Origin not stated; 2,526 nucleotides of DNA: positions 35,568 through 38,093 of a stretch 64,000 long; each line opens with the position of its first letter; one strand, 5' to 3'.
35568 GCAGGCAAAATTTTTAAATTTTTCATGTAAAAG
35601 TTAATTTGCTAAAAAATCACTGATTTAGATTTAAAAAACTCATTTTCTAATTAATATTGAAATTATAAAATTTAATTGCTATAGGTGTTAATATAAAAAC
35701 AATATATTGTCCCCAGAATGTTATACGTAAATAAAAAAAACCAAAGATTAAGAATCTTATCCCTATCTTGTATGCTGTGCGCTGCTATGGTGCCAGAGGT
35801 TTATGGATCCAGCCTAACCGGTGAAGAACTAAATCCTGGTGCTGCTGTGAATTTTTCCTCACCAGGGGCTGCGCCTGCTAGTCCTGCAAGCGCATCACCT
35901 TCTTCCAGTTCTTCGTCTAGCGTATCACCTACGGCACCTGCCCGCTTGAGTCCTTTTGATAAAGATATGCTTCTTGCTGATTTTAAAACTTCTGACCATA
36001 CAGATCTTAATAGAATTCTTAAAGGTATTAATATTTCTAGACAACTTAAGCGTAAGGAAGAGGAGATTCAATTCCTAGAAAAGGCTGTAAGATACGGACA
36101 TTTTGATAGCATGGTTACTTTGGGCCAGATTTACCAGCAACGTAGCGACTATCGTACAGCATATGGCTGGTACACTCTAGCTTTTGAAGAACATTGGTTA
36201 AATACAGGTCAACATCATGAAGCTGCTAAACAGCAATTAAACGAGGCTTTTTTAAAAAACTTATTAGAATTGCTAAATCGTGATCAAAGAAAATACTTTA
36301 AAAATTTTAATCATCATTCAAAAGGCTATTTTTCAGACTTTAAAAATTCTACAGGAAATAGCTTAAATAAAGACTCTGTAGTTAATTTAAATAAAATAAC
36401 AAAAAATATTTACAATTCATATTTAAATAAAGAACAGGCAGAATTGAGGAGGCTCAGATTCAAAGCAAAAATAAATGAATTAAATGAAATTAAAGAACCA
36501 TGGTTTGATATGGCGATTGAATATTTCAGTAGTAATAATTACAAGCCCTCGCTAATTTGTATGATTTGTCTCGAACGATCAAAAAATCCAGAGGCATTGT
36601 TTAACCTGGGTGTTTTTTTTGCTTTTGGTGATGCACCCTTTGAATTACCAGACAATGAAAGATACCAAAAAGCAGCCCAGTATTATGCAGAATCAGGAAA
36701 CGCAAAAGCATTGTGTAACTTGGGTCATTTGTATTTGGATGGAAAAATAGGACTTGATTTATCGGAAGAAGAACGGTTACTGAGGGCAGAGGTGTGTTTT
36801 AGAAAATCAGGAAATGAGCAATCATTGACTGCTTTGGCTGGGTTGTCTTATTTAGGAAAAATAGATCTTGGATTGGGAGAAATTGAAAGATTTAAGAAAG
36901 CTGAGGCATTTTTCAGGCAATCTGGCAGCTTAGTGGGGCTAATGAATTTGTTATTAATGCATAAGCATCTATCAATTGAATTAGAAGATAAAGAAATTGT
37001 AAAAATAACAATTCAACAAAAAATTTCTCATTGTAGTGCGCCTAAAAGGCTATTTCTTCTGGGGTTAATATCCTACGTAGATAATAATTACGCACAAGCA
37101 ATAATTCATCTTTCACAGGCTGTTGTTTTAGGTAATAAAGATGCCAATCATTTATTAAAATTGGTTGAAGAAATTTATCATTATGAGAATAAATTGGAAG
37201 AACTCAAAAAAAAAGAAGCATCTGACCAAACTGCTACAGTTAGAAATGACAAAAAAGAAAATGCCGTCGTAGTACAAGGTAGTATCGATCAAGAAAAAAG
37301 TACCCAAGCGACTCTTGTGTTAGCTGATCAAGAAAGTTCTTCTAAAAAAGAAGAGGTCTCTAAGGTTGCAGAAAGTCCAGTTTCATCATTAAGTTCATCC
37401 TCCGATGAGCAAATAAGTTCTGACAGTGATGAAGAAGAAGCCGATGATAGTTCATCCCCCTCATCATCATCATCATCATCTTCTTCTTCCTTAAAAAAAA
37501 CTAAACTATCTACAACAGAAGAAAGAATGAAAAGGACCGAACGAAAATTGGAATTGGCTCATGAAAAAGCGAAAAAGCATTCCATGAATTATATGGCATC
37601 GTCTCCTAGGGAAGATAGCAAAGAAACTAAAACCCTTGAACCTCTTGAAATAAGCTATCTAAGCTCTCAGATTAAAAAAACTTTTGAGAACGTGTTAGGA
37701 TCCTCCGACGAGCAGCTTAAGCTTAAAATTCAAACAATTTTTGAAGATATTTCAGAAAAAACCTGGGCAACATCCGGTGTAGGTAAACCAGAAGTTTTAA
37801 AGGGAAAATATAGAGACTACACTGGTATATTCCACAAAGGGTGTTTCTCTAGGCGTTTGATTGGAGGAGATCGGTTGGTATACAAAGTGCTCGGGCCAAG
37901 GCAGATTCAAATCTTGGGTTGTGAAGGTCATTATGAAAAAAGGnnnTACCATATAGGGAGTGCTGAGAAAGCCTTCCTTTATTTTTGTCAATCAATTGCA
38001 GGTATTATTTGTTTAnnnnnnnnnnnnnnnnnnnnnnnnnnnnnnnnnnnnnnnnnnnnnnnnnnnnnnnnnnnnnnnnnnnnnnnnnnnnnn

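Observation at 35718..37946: A secreted Sel1-repeat protein carries a C-terminal YoeB/Txe-type toxin domain with catalytic residues intact and no antitoxin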

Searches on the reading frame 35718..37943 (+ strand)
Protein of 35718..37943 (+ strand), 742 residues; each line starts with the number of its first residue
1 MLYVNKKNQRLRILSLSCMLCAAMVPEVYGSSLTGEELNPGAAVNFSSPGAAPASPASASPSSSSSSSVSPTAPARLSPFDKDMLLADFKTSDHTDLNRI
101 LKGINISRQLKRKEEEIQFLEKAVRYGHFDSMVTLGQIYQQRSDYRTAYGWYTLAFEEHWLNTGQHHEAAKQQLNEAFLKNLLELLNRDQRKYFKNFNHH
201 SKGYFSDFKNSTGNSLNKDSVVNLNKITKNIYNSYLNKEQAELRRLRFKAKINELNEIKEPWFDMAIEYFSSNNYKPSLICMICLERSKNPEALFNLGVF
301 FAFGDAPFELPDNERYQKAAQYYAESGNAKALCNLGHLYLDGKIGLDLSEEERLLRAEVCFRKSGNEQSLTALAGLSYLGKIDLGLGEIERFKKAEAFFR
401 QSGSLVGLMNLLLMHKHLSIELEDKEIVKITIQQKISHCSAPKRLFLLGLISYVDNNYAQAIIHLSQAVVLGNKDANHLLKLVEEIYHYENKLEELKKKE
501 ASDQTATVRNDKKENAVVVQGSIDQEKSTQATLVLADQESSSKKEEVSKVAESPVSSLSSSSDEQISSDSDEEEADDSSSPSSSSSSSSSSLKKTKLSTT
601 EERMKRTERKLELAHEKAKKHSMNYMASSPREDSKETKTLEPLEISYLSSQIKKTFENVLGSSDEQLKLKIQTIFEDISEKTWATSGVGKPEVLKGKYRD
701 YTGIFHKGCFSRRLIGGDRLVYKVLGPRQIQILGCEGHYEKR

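Call 3: search_protein_families(library=pfam, proteins=[window:35718-37943:+], max_evalue=10)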
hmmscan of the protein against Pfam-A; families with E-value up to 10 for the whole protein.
window:35718-37943:+ (742 aa): 7 families
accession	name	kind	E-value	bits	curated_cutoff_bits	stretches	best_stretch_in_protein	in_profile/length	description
PF06769.20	YoeB_toxin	-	2.3e-07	31.2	27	1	662-739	14-80/80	YoeB-like toxin of bacterial type II toxin-antitoxin system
PF00515.34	TPR_1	-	0.00037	20.6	27.8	0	329-340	1-12/34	Tetratricopeptide repeat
PF08238.18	Sel1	-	0.00041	21.3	30.7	0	291-324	1-29/36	Sel1 repeat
PF13431.12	TPR_17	-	0.0021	18.6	24.4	0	326-340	10-24/34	Tetratricopeptide repeat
PF07719.23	TPR_2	-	0.0028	18.1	27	1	443-471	2-30/34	Tetratricopeptide repeat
PF13414.12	TPR_11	-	0.044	13.9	26.8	0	456-481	8-33/42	TPR repeat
PF09746.14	Membralin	-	0.91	9.1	23.7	1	420-584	18-179/392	Tumour-associated protein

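Call 4: search_protein_families(library=ncbifam, proteins=[window:35718-37943:+], max_evalue=10)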
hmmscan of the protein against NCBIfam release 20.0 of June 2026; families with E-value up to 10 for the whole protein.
window:35718-37943:+ (742 aa): 3 families
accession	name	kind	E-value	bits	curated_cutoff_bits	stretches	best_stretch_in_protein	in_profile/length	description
TIGR02116.1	toxin_Txe_YoeB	equivalog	1.5e-07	31.5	51.8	1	661-739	13-80/80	Txe/YoeB family addiction module toxin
NF033786.1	phenyl_MerG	equivalog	0.29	11.1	350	1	115-195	87-171/217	phenylmercury resistance protein MerG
NF005942.0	PRK07994.1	equivalog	8.2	5.3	613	0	499-681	398-577/655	DNA polymerase III subunit gamma/tau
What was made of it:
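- Closest known: YoeB/Txe toxins of type II YefM-YoeB. Different: The Glu63 equivalent is variable, and the TIGR02116 equivalog cut-off is not met (call 4).
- The TIGR02116 equivalog cut-off is not reached (call 4). The score is below the TIGR02116 equivalog cut-off (call 4).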

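Call 6: find_homologous_proteins(query=window:35718-37943:+, max_evalue=0.001)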
Query window:35718-37943:+ (742 aa): 1 proteins with E <= 0.001 among 8000 candidates.
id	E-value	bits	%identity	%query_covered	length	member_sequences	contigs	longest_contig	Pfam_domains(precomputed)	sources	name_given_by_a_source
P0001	0.0e+0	1585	100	97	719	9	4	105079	PF06769.21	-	-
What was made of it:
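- The copy in the public protein collection starts at Met24 (call 6).
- Tried and rejected: Full-length homolog search (call 6): only the protein itself came back.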

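Call 8: find_encoding_contigs(protein=P0001, flank=10000, max_places=6)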
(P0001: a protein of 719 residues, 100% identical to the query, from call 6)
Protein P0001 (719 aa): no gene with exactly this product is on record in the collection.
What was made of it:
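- Tried and rejected: Look-up of the 719-aa database version (call 8): nothing on record.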

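Call 49: search_protein_families(library=pfam, alignment_id=A3, max_evalue=0.01)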
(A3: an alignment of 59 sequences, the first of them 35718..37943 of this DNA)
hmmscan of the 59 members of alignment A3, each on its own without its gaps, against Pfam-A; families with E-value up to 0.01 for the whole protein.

A. member 1, window:35718-37943:+ (742 aa): 5 families
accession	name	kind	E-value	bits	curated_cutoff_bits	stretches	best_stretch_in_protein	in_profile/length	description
PF06769.20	YoeB_toxin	-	2.3e-07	31.2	27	1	662-739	14-80/80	YoeB-like toxin of bacterial type II toxin-antitoxin system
PF00515.34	TPR_1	-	0.00037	20.6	27.8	0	329-340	1-12/34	Tetratricopeptide repeat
PF08238.18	Sel1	-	0.00041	21.3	30.7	0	291-324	1-29/36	Sel1 repeat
PF13431.12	TPR_17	-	0.0021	18.6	24.4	0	326-340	10-24/34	Tetratricopeptide repeat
PF07719.23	TPR_2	-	0.0028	18.1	27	0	443-471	2-30/34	Tetratricopeptide repeat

B. families by the number of members that match (of 59 scanned): 27 families (the first 25 are shown)
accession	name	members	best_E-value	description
PF06769.20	YoeB_toxin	59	2.1e-16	YoeB-like toxin of bacterial type II toxin-antitoxin system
PF08238.18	Sel1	39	8.4e-38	Sel1 repeat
PF07719.23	TPR_2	13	9.1e-09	Tetratricopeptide repeat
PF13424.12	TPR_12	11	2.8e-08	Tetratricopeptide repeat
PF13431.12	TPR_17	10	7.1e-06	Tetratricopeptide repeat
PF13432.12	TPR_16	8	3.6e-07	Tetratricopeptide repeat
PF13176.12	TPR_7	7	1.2e-07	Tetratricopeptide repeat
PF00515.34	TPR_1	6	2.6e-05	Tetratricopeptide repeat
PF13181.12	TPR_8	5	1.8e-10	Tetratricopeptide repeat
PF13414.12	TPR_11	3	0.00023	TPR repeat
PF13428.12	TPR_14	3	0.00032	Tetratricopeptide repeat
PF13174.12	TPR_6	2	1.2e-10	Tetratricopeptide repeat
PF13374.12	TPR_10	2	3.2e-06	Tetratricopeptide repeat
PF14559.12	TPR_19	2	0.00047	Tetratricopeptide repeat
PF05016.21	ParE_toxin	1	3.5e-06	ParE toxin of type II toxin-antitoxin system, parDE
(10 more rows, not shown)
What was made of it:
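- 35961..37262 (+): All-alpha Sel1/TPR-like solenoid, aa 82-515, made of about 20 paired helices and ending in a long helix (aa 474-515). Pfam Sel1 and TPR hits are below threshold in the query (call 3), but Sel1 is found in 39/59 family members (call 49).
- On YoeB/Txe toxin domain family (Pfam PF06769): All 59 family members match (call 49).
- On Sel1-like repeat (SLR) proteins: The query scores 21.3 bits against 30.7 (call 3), but 39/59 family members match at E up to 0.01 and the best E-value is 8e-38 (call 49).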

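Call 66: search_protein_families(library=padloc, proteins=[window:35718-37943:+], max_evalue=0.001)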
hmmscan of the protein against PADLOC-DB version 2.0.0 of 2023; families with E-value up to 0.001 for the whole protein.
window:35718-37943:+ (742 aa): 0 families

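Call 71: predict_structure(alignment_id=A3)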
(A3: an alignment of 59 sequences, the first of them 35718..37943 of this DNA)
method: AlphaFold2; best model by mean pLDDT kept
length: 742 residues; sequences in the alignment: 59
mean_pLDDT: 79.5   pTM: 0.65
mean pLDDT of the five models: 79.5, 78.5, 78.4, 78.1, 77.9
residues with pLDDT >= 90: 376; 70-90: 164; 50-70: 75; < 50: 127
segments of 3 or more residues with pLDDT < 50: 1-3, 29-70, 520-527, 529-577, 579-590, 632-638, 740-742
pLDDT, mean of each block of 10 residues (from residue 1): 57 86 63 39 35 40 44 72 75 82 91 93 92 95 90 91 90 87 72 69 66 60 70 76 84 85 90 70 92 95 89 96 97 97 97 97 97 96 94 96 95 92 92 94 95 96 96 92 97 96 89 63 45 42 37 37 36 40 43 68 95 94 75 48 95 95 94 95 93 93 94 94 95 83 44
secondary structure, 60 per line:
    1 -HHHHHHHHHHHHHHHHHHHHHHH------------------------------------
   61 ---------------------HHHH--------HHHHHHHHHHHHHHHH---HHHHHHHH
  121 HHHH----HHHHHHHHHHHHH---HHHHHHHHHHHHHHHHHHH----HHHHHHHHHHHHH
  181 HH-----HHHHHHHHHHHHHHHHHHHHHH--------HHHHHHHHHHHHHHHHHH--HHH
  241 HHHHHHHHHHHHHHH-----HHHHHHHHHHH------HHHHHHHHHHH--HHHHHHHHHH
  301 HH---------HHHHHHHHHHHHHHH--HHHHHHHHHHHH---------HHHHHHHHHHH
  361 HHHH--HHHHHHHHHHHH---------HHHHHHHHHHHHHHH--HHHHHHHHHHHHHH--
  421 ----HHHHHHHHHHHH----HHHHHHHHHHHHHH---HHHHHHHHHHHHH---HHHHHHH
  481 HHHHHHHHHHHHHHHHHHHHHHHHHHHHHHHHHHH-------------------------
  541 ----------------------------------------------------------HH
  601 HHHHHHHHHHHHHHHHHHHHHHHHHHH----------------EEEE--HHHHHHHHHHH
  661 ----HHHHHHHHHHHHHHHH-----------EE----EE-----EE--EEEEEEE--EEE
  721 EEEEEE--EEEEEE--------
elements in order (helices of 4 or more, strands of 3 or more residues): H2-24 H82-85 H94-109 H113-124 H129-141 H145-163 H168-182 H188-209 H218-235 H238-255 H261-271 H278-288 H291-302 H312-326 H329-340 H350-364 H367-378 H388-402 H405-418 H425-436 H441-454 H458-470 H474-515 H599-627 E644-647 H650-660 H665-680 E709-715 E718-726 E729-734
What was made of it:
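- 35718..35807 (+): Sec-type leader, aa 1-30. It has a basic n-region (KKNQRLR) and a hydrophobic core (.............). The cleavage site is undetermined (after Ala23 or Gly30). AF2 predicts a helix at aa 2-24 (call 71).
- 35808..35945 (+): Disordered Ser/Pro/Ala-rich segment, aa 31-76. pLDDT is below 50 for aa 29-70 (call 71).
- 35961..37262 (+): AF2 pLDDT is mostly above 90 (call 71).
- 37275..37487 (+): Disordered acidic/Ser-rich linker, aa 520-590, which includes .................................. pLDDT is below 50 (call 71).
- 37512..37598 (+): Single confident basic helix, aa 599-627, just upstream of the toxin domain. Its role is unknown; acting as a cis inhibitor or in oligomerisation is speculation. 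AF2 predicts helix 599-627 with pLDDT about 95 (call 71).
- On Sel1-like repeat (SLR) proteins: AF2 predicts helix pairs across aa 82-515 (call 71).
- The ORF in the window is intact over 742 codons, and the domain model is confident (call 71).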

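Call 74: fold_search(model_id=the predicted structure, library=pdb)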
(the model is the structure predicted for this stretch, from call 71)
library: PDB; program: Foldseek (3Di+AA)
matches with E <= 10: 739; with E <= 0.001: 19
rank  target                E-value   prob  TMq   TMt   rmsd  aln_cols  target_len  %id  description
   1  8sxq_B                5.9e-06  1.00  0.21  0.42  14.6       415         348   15  Crystal structure of Sel-1 repeat protein LceB from Legionella pneumophila (released 2024-01-24)
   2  6ok3_A                9.2e-06  1.00  0.25  0.34  15.9       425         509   17  Crystal structure of Sel1 repeat protein from Oxalobacter formigenes (released 2020-04-15)
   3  4bwr                  1.6e-05  1.00  0.26  0.38  14.5       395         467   17  Crystal structure of c5321: a protective antigen present in uropathogenic Escherichia coli strains displaying an SLR fol (released 2013-07-24)
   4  7yeh_A                2.2e-05  1.00  0.23  0.17  17.4       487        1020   15  Cryo-EM structure of human OGT-OGA complex (released 2023-07-12)
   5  9og0_C                1.3e-04  1.00  0.19  0.22  30.4       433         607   15  Cryo-EM structure of OS9-SEL1L-HRD1 dimer (released 2025-07-30)
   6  8dtg_A                1.3e-04  1.00  0.13  0.13  15.4       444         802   14  Cryo-EM structure of Arabidopsis SPY alternative conformation 1 (released 2023-03-08)
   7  8dth_B                1.9e-04  1.00  0.21  0.22  14.3       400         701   13  Cryo-EM structure of Arabidopsis SPY alternative conformation 2 (released 2023-03-08)
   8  8dth_A                2.3e-04  1.00  0.18  0.18  16.6       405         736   14  Cryo-EM structure of Arabidopsis SPY alternative conformation 2 (released 2023-03-08)
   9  7y4i_B                2.4e-04  1.00  0.19  0.17  24.0       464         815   15  Crystal structure of SPINDLY in complex with GDP (released 2022-12-07)
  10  1ouv                  2.5e-04  1.00  0.24  0.56   5.6       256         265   21  Helicobacter cysteine rich protein C (HcpC) (released 2004-03-30)
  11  1w3b_B                2.5e-04  1.00  0.20  0.35  15.1       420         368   14  The superhelical TPR domain of O-linked GlcNAc transferase reveals structural similarities to importin alpha. (released 2004-09-09)
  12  9qhc_A                2.7e-04  1.00  0.23  0.50   7.9       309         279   18  Crystal structure of 8-repeat CTPR protein with eliminated coordination sites (released 2025-10-22)
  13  8dtg_B                3.7e-04  1.00  0.18  0.19  16.0       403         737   12  Cryo-EM structure of Arabidopsis SPY alternative conformation 1 (released 2023-03-08)
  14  9rtt_Q                4.6e-04  1.00  0.18  0.16  15.2       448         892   14  Activated Elongation Complex with IWS1 and ELOF1 (released 2025-09-03)
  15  8bbe_D                5.3e-04  1.00  0.21  0.23  20.9       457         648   15  Structure of the IFT-A complex; IFT-A2 module (released 2022-12-21)
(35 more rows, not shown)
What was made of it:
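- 35961..37262 (+): The best Foldseek hits are the Sel1-repeat proteins LceB, Oxalobacter SLR, c5321, SEL1L and HcpC (call 74).
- On Sel1-like repeat (SLR) proteins: The top Foldseek hits are LceB, Oxalobacter SLR, c5321, SEL1L and HcpC (call 74).
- Closest known: Secreted or periplasmic Sel1-repeat proteins of intracellular bacteria. Same: The solenoid resembles theirs structurally (call 74).
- Checked: The Sel1 call rests on structure and on the family (calls 49, 74).
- Sel1 solenoids are typical of host-interaction proteins, and the best structural match is Legionella LceB (call 74).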
